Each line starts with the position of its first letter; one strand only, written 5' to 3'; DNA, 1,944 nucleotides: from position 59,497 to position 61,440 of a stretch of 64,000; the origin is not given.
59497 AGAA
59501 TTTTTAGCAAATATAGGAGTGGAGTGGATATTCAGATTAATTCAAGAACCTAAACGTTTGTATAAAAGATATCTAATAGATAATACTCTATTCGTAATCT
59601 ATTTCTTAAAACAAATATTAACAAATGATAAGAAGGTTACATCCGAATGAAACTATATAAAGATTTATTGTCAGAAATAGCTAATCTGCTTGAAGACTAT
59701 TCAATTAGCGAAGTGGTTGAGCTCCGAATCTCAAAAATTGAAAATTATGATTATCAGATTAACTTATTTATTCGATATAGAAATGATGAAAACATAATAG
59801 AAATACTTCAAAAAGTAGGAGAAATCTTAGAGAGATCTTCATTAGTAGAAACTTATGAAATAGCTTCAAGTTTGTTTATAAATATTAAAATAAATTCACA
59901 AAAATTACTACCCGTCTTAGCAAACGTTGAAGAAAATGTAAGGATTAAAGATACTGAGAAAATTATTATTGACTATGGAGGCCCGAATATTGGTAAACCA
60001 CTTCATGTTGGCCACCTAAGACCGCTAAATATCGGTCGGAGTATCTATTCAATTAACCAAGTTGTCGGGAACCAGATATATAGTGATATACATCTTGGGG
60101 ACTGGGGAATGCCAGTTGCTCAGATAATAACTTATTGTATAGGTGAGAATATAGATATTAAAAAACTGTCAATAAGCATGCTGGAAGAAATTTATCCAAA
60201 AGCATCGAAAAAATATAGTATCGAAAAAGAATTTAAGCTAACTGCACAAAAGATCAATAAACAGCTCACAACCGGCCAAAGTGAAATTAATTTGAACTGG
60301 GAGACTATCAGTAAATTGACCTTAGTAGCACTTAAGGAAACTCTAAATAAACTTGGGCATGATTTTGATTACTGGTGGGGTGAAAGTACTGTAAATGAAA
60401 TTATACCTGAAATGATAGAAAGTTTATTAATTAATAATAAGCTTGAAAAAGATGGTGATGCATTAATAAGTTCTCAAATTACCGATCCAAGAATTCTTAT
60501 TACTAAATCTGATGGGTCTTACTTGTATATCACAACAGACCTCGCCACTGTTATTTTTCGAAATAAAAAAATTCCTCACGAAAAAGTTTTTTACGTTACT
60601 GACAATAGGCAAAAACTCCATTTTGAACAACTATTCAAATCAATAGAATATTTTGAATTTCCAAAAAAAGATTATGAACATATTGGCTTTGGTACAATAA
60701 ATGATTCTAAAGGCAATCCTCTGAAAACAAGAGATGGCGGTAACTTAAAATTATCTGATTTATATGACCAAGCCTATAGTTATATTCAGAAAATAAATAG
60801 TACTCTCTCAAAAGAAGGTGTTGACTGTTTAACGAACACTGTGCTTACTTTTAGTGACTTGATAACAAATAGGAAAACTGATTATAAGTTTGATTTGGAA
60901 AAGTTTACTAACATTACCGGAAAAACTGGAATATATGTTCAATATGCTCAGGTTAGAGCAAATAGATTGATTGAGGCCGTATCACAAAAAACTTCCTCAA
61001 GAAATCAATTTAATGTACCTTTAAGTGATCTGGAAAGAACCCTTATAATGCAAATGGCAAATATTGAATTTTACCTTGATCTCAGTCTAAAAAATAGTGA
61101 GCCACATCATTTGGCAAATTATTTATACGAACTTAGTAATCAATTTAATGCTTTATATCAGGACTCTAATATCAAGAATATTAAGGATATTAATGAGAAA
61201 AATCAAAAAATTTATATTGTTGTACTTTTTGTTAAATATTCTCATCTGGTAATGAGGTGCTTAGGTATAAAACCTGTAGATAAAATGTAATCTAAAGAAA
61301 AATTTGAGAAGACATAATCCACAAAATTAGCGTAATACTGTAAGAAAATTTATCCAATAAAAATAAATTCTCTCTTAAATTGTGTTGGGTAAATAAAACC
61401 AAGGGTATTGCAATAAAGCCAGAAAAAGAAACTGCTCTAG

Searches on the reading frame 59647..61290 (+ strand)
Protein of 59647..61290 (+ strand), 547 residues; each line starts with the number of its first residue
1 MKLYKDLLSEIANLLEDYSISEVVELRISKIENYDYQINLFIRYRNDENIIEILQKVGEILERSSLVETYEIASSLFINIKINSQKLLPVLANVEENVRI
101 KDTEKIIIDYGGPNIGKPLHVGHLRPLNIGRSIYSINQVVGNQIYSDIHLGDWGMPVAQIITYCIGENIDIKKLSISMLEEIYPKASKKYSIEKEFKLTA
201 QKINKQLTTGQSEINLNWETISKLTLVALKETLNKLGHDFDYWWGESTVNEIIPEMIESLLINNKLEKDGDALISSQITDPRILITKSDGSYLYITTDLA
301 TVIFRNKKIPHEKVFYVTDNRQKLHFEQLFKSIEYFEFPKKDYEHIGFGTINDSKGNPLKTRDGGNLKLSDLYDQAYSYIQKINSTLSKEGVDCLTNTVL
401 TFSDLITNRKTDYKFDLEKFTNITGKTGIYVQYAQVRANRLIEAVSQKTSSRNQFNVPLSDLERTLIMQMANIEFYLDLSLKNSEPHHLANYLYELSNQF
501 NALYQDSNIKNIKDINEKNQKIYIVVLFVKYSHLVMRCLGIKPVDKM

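Call 32: search_protein_families(library=pfam, proteins=[window:59647-61290:+], max_evalue=0.00001)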
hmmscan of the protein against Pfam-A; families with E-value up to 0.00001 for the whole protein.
window:59647-61290:+ (547 aa): 2 families
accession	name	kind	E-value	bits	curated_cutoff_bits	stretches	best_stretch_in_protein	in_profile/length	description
PF00750.26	tRNA-synt_1d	-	2.2e-52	178.6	23.3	1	91-416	6-348/349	tRNA synthetases class I (R), catalytic domain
PF05746.21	DALR_1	-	7.2e-17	62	22.3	1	431-547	1-117/117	DALR anticodon binding domain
